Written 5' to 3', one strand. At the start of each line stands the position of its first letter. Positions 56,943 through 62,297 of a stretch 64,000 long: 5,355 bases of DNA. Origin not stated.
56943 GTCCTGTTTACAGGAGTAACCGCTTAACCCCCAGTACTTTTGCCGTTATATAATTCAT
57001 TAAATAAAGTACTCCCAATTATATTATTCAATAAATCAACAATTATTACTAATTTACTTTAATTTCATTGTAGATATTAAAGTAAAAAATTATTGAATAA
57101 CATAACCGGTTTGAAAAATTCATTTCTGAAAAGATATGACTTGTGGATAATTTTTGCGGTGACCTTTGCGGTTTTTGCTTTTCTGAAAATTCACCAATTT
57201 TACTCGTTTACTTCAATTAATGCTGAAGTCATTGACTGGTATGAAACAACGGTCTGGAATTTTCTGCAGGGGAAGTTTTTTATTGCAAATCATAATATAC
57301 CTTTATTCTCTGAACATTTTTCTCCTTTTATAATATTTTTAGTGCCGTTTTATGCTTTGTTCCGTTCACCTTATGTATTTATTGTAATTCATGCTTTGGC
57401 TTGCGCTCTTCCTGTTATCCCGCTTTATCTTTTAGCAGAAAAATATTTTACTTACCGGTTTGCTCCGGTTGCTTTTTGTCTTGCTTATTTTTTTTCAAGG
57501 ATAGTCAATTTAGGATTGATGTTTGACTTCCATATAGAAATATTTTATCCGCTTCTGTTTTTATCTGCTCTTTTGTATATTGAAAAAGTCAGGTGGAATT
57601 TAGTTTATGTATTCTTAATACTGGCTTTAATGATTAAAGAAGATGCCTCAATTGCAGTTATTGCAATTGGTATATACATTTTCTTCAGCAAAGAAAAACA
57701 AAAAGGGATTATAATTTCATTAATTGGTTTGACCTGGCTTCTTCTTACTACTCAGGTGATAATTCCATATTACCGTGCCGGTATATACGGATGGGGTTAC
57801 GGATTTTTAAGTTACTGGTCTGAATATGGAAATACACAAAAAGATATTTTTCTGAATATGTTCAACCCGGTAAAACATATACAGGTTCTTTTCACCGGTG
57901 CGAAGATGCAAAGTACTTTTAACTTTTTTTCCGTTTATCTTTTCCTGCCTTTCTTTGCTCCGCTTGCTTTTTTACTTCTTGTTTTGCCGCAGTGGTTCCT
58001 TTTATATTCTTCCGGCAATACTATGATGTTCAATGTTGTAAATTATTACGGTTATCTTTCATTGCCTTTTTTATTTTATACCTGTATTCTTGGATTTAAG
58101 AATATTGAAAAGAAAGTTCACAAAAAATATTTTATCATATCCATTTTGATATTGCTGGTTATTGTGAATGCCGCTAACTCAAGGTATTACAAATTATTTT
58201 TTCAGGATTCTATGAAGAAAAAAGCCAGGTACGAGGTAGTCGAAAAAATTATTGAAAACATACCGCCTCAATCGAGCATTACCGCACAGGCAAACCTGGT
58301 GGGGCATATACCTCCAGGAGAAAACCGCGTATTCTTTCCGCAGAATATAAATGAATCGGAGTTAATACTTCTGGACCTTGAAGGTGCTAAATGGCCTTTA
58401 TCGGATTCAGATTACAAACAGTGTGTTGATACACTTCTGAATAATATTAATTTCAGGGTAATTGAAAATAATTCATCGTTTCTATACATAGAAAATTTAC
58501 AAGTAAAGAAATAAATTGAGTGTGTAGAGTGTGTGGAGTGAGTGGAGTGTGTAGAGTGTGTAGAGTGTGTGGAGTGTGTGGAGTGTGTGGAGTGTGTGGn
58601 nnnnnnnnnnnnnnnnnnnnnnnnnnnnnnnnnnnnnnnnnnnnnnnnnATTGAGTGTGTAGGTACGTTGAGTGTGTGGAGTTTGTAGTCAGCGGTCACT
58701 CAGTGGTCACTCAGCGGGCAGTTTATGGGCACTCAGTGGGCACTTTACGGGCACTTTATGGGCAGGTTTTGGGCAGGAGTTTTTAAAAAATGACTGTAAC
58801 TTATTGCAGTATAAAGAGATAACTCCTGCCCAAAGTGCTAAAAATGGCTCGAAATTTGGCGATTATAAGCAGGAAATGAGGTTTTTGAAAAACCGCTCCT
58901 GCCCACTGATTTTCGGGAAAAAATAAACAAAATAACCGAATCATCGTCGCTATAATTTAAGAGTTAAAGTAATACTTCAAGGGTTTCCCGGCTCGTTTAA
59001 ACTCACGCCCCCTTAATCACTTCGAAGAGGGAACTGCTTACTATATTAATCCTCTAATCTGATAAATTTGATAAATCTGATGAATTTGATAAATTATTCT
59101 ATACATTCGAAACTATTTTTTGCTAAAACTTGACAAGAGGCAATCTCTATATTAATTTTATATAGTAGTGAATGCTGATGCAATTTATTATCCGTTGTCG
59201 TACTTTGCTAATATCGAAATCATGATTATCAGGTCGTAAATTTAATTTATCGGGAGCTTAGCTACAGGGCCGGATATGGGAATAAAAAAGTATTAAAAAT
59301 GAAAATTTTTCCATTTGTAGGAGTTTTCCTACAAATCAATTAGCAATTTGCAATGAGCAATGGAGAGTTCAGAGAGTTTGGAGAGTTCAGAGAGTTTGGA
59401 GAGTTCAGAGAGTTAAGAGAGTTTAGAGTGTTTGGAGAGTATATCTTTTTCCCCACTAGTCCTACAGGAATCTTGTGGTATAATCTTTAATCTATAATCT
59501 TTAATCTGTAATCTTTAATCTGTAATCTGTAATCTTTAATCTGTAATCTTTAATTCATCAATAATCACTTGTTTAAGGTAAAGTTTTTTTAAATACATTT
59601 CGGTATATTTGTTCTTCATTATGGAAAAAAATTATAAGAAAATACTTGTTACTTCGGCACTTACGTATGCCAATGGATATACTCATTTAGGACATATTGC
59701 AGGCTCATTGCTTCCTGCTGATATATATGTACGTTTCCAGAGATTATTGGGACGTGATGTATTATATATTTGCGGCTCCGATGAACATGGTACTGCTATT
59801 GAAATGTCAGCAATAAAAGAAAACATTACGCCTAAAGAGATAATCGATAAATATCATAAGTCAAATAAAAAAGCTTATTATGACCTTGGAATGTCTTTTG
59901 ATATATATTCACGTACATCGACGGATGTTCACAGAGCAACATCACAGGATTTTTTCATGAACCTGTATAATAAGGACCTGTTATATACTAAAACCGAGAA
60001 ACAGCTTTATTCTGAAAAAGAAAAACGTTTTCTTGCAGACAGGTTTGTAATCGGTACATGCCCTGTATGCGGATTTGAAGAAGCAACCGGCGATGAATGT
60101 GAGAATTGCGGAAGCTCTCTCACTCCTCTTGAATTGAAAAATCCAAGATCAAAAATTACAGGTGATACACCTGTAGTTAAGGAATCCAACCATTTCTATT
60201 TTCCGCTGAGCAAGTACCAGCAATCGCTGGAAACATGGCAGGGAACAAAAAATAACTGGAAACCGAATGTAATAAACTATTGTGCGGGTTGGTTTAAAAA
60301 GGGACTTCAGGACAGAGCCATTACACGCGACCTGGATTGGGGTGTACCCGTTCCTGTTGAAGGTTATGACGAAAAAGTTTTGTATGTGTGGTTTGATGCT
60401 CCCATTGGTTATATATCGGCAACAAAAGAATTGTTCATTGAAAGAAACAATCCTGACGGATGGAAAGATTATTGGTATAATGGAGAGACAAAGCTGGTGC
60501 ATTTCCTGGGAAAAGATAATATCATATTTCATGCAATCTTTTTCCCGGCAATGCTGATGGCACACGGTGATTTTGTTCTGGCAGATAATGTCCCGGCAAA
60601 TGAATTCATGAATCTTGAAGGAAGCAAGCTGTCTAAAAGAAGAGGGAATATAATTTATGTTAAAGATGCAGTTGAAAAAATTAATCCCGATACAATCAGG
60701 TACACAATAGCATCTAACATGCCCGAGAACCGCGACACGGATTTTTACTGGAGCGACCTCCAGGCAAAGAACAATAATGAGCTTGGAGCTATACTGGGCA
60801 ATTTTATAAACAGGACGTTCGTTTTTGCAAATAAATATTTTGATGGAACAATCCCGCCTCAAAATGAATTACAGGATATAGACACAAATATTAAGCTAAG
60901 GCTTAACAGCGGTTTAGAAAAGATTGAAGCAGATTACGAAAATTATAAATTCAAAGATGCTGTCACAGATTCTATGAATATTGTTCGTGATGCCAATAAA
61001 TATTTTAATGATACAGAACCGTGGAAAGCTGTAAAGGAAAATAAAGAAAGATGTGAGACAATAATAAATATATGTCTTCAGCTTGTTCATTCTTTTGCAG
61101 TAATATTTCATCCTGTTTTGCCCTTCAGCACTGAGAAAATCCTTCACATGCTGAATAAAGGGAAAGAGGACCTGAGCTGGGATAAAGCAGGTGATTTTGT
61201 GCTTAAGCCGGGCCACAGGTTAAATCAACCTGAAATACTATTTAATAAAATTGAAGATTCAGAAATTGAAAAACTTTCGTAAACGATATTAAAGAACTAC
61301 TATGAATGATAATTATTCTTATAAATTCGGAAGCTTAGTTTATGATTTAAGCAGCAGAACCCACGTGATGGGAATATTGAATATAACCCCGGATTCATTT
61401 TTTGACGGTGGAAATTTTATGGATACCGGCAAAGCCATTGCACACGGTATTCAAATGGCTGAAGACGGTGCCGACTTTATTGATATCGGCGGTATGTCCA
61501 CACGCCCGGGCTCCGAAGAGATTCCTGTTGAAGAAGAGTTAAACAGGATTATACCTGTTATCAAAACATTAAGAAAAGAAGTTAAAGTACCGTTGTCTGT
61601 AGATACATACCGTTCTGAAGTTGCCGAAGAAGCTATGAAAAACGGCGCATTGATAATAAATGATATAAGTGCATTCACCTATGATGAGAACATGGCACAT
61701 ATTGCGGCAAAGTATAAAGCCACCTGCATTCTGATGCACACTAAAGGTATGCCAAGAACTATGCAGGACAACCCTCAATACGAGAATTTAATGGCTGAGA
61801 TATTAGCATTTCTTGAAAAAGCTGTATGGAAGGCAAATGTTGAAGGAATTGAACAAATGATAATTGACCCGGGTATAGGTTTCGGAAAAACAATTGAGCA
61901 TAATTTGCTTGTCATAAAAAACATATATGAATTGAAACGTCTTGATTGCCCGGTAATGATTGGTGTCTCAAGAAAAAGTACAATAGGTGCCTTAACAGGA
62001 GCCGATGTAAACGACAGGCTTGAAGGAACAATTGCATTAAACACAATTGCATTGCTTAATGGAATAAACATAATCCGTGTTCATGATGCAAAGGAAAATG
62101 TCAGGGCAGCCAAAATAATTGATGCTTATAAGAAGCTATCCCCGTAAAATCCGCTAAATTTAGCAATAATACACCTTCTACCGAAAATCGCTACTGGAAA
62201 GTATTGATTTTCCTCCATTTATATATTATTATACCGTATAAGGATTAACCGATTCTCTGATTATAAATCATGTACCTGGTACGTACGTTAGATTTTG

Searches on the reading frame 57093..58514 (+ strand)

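Call 16: search_protein_families(library=pfam, proteins=[window:57093-58514:+])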
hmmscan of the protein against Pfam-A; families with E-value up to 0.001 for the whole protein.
window:57093-58514:+ (473 aa): 1 family
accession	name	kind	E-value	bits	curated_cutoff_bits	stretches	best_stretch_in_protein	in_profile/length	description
PF09852.15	DUF2079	-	3.7e-51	175.1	28.2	1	50-458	15-452/459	Predicted membrane protein (DUF2079)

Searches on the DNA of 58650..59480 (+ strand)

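Call 75: search_dna_similar(query=window:58698-59310:+, collection=phages, mode=distant, max_evalue=0.01, max_rows=10)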
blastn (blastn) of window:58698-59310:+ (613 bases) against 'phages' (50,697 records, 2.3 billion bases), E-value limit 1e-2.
No match.

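Call 79: search_rna_families(source=window, start=58650, end=59480, threshold=evalue, max_evalue=5)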
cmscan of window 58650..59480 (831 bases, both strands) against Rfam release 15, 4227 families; matches with E-value up to 5: 3.
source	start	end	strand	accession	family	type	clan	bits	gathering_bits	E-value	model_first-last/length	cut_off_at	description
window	58767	58835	+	RF00445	MIR399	Gene; miRNA;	-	18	57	0.41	24-95/117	no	mir-399 microRNA precursor family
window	58768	58834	-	RF00445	MIR399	Gene; miRNA;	-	17.9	57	0.43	25-94/117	no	mir-399 microRNA precursor family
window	58895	58982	-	RF01773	rpsL_pseudo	Cis-reg; leader;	-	15.1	70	2.1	1-128/128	no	Pseudomonas rpsL leader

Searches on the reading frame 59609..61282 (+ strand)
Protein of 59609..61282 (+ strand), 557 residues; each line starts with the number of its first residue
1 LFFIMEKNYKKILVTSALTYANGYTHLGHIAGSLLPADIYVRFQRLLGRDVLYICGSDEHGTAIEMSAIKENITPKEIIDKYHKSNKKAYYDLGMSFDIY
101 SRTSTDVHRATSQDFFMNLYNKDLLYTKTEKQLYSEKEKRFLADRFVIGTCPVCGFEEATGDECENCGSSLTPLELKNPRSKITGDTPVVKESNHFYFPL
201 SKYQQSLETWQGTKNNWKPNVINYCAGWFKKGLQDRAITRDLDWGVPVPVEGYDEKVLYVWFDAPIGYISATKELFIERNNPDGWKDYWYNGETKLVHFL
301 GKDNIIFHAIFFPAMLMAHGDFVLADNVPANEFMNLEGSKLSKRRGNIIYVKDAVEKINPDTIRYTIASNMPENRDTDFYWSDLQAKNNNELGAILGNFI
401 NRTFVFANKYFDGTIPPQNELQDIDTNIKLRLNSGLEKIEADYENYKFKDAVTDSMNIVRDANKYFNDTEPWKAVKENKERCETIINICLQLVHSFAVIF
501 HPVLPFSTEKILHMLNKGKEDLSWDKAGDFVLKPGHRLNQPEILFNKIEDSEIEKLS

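Call 16: search_protein_families(library=pfam, proteins=[window:59609-61282:+])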
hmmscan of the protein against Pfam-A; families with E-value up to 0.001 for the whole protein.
window:59609-61282:+ (557 aa): 5 families
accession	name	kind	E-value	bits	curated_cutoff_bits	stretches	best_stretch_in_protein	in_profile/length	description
PF09334.17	tRNA-synt_1g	-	1.7e-153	511.5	20.1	1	12-403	1-390/391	tRNA synthetases class I (M)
PF19303.5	Anticodon_3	-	1.1e-19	71.2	23.5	1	416-555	2-142/152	Anticodon binding domain of methionyl tRNA ligase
PF00133.28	tRNA-synt_1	-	7.4e-18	64.9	22.7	1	8-250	21-245/414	tRNA synthetases class I (I, L, M and V)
PF08264.19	Anticodon_1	-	2.5e-11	44.1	25.1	1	428-517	4-95/148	Anticodon-binding domain of tRNA ligase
PF01406.26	tRNA-synt_1e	-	4.7e-08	33.2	27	1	298-370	211-283/301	tRNA synthetases class I (C) catalytic domain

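Call 69: find_homologous_proteins(query=window:59609-61282:+, max_evalue=1e-100)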
Query window:59609-61282:+ (557 aa): 8000 proteins with E <= 1e-100 among 8000 candidates; the best 120 are listed.
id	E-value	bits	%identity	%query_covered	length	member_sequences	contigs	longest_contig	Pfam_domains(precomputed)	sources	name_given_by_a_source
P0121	0.0e+0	1299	100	99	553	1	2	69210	PF09334.18,PF01406.26,PF08264.20,PF00133.29,PF19303.6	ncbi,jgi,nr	ncbi:MAG: methionine--tRNA ligase [Ignavibacteriae bacterium]|nr:MAG: methionine--tRNA ligase [Ignav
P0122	0.0e+0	1153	87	99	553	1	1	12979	PF09334.18,PF01406.26,PF08264.20,PF00133.29,PF19303.6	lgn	-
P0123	0.0e+0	1115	85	99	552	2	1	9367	PF09334.18,PF01406.26,PF08264.20,PF00133.29,PF19303.6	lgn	-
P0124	0.0e+0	1024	79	99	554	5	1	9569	PF09334.18,PF01406.26,PF08264.20,PF00133.29,PF19303.6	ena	-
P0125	0.0e+0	1021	77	99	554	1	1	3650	PF09334.18,PF01406.26,PF08264.20,PF00133.29,PF19303.6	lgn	-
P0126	4.4e-298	1008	77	98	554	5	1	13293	PF09334.18,PF01406.26,PF08264.20,PF00133.29,PF19303.6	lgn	-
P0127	3.5e-297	1005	77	99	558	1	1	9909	PF09334.18,PF01406.26,PF08264.20,PF00133.29,PF19303.6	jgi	jgi:methionyl-tRNA synthetase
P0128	3.1e-295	998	77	99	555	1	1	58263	PF09334.18,PF01406.26,PF08264.20,PF00133.29,PF19303.6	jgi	jgi:methionyl-tRNA synthetase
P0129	3.5e-295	998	75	98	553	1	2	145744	PF09334.18,PF01406.26,PF08264.20,PF00133.29,PF19303.6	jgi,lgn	jgi:methionyl-tRNA synthetase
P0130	4.3e-295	998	77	98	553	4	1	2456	PF09334.18,PF01406.26,PF08264.20,PF00133.29,PF19303.6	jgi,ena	-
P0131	6.4e-294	994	75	99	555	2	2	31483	PF09334.18,PF01406.26,PF08264.20,PF00133.29,PF19303.6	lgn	-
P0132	7.2e-294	994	75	98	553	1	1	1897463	PF09334.18,PF01406.26,PF08264.20,PF00133.29,PF19303.6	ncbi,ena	-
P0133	8.2e-294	994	76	99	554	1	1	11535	PF09334.18,PF01406.26,PF08264.20,PF00133.29,PF19303.6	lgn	-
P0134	2.5e-292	989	76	98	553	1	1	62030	PF09334.18,PF01406.26,PF08264.20,PF00133.29,PF19303.6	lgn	-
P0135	5.0e-292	988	76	98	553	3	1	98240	PF09334.18,PF01406.26,PF08264.20,PF01921.25,PF00133.29,PF19303.6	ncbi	-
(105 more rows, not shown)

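Call 70: find_encoding_contigs(protein=P0122, flank=10000, max_places=2)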
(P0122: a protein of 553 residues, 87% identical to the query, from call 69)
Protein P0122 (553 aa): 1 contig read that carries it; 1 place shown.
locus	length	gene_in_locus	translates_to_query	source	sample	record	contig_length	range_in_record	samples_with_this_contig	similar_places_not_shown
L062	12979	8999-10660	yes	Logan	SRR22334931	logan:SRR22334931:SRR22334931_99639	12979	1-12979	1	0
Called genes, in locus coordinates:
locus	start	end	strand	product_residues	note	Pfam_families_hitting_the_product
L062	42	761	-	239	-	PF02660:G3P_acyltransf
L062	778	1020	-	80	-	PF01106:NifU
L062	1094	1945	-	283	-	PF10609:ParA, PF00142:Fer4_NifH (weak), PF01656:CbiA, PF02374:ArsA_ATPase (weak), PF09140:MipZ, PF13614:AAA_31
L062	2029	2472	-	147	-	-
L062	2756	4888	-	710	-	PF13646:HEAT_2, PF00160:Pro_isomerase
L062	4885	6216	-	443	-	-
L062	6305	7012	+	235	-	PF01027:Bax1-I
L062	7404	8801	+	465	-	PF07995:GSDH, PF13860:FlgD_ig (weak), PF18962:Por_Secre_tail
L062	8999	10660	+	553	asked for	PF00133:tRNA-synt_1, PF01406:tRNA-synt_1e (faint), PF09334:tRNA-synt_1g, PF19303:Anticodon_3, PF08264:Anticodon_1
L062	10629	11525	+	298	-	PF00809:Pterin_bind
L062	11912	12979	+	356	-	?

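Call 71: find_encoding_contigs(protein=P0123, flank=10000, max_places=2)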
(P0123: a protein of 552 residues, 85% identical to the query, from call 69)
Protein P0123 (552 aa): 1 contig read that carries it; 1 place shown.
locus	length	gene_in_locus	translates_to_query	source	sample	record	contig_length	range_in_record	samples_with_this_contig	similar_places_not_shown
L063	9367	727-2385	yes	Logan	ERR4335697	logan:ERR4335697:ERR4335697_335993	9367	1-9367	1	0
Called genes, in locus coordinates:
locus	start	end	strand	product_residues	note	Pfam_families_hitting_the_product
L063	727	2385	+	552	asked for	PF00133:tRNA-synt_1, PF01406:tRNA-synt_1e (faint), PF09334:tRNA-synt_1g, PF19303:Anticodon_3, PF08264:Anticodon_1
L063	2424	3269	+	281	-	PF00809:Pterin_bind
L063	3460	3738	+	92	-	-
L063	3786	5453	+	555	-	PF06739:SBBP (weak), PF17164:DUF5122 (faint), PF24170:Fn3-II_PB4 (faint), PF13360:PQQ_2 (weak), PF06739:SBBP (weak), PF18962:Por_Secre_tail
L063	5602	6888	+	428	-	PF02012:BNR (faint), PF25852:DUF6242_C, PF15902:Sortilin-Vps10, PF18962:Por_Secre_tail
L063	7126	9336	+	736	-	PF14870:PSII_BNR, PF18962:Por_Secre_tail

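Call 72: find_encoding_contigs(protein=P0124, flank=10000, max_places=2)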
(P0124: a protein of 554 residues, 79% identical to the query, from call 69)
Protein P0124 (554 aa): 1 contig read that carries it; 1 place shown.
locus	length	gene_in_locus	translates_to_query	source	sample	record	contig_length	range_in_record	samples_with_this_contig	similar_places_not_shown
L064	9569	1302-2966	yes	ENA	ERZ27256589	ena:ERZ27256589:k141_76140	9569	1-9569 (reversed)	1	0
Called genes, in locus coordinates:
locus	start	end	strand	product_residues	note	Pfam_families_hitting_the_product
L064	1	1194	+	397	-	?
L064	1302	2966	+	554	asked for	PF00133:tRNA-synt_1, PF01406:tRNA-synt_1e (faint), PF09334:tRNA-synt_1g, PF19303:Anticodon_3, PF08264:Anticodon_1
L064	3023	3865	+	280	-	PF00809:Pterin_bind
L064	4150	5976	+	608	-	PF14870:PSII_BNR, PF18962:Por_Secre_tail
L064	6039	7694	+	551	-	PF06739:SBBP (faint), PF18962:Por_Secre_tail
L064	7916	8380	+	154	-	PF02620:YceD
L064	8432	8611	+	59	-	PF01783:Ribosomal_L32p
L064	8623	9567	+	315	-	?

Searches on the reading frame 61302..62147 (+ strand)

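Call 16: search_protein_families(library=pfam, proteins=[window:61302-62147:+])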
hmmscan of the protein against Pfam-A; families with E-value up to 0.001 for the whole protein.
window:61302-62147:+ (281 aa): 1 family
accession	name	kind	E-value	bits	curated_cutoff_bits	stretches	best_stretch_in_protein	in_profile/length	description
PF00809.28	Pterin_bind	-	1.2e-83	281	25.5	1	23-261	1-244/244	Pterin binding enzyme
